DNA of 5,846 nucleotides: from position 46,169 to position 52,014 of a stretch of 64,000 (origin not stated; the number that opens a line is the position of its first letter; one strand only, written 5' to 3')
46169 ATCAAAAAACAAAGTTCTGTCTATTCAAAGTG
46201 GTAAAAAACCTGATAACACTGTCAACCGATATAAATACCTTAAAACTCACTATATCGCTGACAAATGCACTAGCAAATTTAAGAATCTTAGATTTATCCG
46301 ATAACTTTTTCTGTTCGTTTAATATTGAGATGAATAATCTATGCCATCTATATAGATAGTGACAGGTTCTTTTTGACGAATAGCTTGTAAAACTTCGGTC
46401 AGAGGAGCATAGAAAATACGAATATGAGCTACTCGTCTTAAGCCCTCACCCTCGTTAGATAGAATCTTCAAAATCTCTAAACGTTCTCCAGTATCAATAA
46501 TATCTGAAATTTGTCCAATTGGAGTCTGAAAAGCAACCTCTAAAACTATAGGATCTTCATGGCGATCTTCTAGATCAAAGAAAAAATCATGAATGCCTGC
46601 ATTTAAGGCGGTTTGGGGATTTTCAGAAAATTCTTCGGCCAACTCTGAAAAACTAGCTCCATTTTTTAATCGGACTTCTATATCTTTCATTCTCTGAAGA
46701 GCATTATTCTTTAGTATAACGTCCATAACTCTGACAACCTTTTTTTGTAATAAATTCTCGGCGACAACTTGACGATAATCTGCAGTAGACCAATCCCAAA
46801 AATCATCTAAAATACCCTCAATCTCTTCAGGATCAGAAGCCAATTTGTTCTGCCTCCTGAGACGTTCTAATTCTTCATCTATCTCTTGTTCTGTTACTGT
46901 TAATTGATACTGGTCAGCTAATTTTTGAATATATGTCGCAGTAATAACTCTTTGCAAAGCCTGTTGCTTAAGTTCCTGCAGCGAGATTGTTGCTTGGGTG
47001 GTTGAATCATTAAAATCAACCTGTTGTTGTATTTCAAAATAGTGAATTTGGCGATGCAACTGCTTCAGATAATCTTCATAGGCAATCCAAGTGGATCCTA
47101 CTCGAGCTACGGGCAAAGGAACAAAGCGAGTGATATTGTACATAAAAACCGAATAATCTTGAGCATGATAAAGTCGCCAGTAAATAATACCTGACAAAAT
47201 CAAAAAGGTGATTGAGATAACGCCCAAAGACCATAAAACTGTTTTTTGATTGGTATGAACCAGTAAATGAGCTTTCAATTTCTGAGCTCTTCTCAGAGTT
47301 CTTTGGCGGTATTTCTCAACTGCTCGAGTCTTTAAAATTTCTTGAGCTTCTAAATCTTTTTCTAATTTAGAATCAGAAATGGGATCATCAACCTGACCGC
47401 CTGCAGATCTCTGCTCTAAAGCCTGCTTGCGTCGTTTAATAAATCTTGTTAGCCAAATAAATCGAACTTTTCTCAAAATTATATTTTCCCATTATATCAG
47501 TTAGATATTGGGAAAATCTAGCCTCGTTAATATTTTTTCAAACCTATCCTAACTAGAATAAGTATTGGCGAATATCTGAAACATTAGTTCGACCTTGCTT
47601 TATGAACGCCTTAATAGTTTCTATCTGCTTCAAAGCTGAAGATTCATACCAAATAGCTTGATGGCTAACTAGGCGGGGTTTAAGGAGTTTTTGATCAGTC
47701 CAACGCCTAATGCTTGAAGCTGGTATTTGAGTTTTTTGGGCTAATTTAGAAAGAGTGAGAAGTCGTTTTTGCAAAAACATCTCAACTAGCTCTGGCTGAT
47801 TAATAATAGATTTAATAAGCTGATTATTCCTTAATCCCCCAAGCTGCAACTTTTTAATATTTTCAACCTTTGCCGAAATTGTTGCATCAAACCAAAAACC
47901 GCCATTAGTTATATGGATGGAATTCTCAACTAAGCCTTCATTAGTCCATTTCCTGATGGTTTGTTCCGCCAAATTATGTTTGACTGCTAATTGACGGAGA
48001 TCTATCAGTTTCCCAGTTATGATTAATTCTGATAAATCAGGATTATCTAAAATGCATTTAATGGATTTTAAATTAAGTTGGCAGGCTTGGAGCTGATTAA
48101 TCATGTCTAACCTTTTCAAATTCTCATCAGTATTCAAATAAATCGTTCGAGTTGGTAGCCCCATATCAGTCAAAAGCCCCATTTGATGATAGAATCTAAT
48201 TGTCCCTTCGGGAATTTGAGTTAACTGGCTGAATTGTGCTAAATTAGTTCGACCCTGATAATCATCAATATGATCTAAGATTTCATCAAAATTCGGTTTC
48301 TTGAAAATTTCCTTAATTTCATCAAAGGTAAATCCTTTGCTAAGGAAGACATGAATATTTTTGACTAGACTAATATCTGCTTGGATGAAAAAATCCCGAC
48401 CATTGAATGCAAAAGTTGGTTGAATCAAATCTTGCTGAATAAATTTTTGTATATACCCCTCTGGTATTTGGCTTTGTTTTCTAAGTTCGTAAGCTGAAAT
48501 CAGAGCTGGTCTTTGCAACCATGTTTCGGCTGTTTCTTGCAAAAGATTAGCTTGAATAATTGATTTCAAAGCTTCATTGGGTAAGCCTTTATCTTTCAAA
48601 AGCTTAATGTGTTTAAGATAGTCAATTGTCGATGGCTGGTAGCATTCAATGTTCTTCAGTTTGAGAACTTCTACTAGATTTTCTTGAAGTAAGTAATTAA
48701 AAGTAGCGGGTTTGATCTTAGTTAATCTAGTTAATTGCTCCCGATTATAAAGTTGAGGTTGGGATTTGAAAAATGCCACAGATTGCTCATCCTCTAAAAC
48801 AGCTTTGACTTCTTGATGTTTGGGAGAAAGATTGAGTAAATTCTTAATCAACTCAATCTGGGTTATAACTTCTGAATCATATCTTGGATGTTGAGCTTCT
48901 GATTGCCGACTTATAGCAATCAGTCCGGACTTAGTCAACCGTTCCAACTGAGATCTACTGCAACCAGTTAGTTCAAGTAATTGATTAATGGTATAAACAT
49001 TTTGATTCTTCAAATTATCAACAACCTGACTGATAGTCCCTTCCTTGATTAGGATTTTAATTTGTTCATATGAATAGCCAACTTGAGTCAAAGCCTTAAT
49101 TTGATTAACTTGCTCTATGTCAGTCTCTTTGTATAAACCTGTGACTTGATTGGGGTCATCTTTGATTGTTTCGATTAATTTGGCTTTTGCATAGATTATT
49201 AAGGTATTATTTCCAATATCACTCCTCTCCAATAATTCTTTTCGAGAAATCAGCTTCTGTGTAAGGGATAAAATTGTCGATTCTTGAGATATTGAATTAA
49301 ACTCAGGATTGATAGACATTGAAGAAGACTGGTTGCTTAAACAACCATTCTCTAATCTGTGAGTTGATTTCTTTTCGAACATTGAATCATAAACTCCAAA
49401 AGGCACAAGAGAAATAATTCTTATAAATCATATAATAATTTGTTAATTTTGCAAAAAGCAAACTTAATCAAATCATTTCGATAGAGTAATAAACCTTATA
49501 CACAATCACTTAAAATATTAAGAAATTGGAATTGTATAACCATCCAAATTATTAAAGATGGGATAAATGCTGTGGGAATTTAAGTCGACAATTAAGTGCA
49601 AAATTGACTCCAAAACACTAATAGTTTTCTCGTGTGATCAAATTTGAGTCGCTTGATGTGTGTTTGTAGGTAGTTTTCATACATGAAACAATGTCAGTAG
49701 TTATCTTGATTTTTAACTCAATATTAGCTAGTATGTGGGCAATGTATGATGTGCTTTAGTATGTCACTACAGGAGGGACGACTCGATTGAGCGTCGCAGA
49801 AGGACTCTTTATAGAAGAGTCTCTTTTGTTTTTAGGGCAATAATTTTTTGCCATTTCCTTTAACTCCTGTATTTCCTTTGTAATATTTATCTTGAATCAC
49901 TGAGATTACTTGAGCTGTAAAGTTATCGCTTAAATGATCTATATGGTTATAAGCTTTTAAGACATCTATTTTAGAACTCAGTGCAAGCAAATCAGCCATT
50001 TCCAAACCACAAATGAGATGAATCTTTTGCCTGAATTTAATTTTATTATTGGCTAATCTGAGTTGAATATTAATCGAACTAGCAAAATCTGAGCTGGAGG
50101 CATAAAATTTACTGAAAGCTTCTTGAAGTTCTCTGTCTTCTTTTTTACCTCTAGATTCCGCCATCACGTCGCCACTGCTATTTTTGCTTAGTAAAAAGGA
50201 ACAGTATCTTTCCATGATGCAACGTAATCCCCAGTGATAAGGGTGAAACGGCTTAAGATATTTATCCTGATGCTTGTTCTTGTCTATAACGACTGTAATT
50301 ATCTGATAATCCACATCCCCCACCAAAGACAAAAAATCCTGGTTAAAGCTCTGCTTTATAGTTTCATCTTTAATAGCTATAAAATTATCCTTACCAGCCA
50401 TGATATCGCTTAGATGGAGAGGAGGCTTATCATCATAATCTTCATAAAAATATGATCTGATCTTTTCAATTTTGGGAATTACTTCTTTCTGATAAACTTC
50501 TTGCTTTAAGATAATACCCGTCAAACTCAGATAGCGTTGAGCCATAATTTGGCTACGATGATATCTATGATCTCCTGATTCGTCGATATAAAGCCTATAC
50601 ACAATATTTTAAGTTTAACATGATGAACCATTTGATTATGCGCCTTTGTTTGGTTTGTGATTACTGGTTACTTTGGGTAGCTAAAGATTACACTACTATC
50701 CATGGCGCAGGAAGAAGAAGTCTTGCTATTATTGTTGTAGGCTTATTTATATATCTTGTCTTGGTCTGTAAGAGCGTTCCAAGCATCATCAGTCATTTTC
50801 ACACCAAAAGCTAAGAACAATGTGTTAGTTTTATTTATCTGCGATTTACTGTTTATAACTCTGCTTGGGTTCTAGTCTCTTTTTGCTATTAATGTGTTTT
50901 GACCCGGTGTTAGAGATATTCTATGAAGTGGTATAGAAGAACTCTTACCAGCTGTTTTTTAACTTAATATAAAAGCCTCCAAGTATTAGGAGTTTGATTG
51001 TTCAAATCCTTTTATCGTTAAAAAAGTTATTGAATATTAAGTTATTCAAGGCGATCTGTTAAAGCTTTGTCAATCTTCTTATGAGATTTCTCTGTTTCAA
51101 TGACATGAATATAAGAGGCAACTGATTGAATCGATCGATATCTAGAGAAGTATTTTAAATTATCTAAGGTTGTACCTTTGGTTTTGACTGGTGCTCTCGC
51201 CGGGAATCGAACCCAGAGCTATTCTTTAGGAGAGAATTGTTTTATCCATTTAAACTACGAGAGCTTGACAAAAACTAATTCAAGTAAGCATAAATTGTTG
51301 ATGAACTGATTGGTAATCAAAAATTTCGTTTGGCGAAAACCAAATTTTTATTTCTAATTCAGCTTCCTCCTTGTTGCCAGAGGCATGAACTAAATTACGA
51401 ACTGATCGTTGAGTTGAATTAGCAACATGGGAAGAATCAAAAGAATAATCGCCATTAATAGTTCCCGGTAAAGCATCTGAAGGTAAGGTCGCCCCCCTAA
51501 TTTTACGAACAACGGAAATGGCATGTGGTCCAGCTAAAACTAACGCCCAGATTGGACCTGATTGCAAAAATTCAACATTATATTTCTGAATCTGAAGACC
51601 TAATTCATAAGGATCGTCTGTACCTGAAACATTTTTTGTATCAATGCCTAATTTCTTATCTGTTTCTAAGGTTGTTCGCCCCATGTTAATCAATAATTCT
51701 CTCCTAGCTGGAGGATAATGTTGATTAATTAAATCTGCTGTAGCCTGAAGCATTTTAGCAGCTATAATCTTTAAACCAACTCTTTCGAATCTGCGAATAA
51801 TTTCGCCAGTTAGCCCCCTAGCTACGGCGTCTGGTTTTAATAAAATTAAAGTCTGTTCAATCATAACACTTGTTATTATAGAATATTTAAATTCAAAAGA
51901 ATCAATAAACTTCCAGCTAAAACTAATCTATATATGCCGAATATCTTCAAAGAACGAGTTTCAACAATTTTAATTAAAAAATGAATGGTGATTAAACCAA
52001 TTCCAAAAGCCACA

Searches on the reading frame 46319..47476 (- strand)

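Call 33: search_protein_families(library=pfam, proteins=[window:46319-47476:-], max_evalue=0.001)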
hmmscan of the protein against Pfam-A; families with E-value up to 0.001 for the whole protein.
window:46319-47476:- (385 aa): 5 families
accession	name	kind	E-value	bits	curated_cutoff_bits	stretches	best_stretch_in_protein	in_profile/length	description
PF13624.11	SurA_N_3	-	2.8e-10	40.7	27.2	1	81-207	15-121/162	SurA-like N-terminal domain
PF00639.27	Rotamase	-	5e-08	34.3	21.7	1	256-338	15-95/97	PPIC-type PPIASE domain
PF13616.12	Rotamase_3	-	3.9e-07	31.1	22.5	1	256-330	33-104/116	PPIC-type PPIASE domain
PF13623.11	SurA_N_2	-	7.8e-06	26.3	28.5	1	122-205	42-121/145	SurA-like N-terminal domain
PF05698.19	Trigger_C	-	2.2e-05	25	22.7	1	139-224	56-139/162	Bacterial trigger factor protein (TF) C-terminus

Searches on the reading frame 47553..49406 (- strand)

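Call 34: search_protein_families(library=pfam, proteins=[window:47553-49406:-], max_evalue=0.001)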
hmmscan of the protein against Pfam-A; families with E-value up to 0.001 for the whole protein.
window:47553-49406:- (617 aa): 7 families
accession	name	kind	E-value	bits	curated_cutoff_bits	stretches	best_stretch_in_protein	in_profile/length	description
PF13411.12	MerR_1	-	8.2e-47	157.6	21.6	4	390-454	4-67/69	MerR HTH family regulatory protein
PF00376.29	MerR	-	5.6e-15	55.3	28.2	0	390-412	3-25/38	MerR family regulatory protein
PF12728.13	HTH_17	-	2e-07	31.6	27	0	137-165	1-30/51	Helix-turn-helix domain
PF13338.12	AbiEi_4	-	5.1e-05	23.7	25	0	139-163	15-38/49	Transcriptional regulator, AbiEi antitoxin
PF13443.12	HTH_26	-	0.0001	22.9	22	0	543-573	4-34/63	Cro/C1-type HTH DNA-binding domain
PF13518.12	HTH_28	-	0.00015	22.3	25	0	471-488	16-33/52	Helix-turn-helix domain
PF13591.12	MerR_2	-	0.00036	20.7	29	0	139-172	2-35/84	MerR HTH family regulatory protein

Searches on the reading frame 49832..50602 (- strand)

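Call 33: search_protein_families(library=pfam, proteins=[window:49832-50602:-], max_evalue=0.001)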
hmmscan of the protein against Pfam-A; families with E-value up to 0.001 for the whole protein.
window:49832-50602:- (256 aa): 1 family
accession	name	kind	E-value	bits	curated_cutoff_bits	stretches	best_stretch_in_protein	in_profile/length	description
PF12686.12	DUF3800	-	5.4e-10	40.6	21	1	4-207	2-143/149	Protein of unknown function (DUF3800)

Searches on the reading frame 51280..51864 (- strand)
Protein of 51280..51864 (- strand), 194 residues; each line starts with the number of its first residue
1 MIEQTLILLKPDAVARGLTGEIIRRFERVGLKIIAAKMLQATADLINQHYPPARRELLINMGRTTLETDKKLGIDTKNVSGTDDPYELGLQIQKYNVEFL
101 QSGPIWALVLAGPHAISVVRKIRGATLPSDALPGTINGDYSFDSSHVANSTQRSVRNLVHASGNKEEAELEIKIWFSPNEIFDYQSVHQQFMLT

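Call 33: search_protein_families(library=pfam, proteins=[window:51280-51864:-], max_evalue=0.001)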
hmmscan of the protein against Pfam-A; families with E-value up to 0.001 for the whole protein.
window:51280-51864:- (194 aa): 1 family
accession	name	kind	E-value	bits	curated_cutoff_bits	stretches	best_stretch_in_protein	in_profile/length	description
PF00334.24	NDK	-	3.4e-36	124.5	27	2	96-181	60-135/135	Nucleoside diphosphate kinase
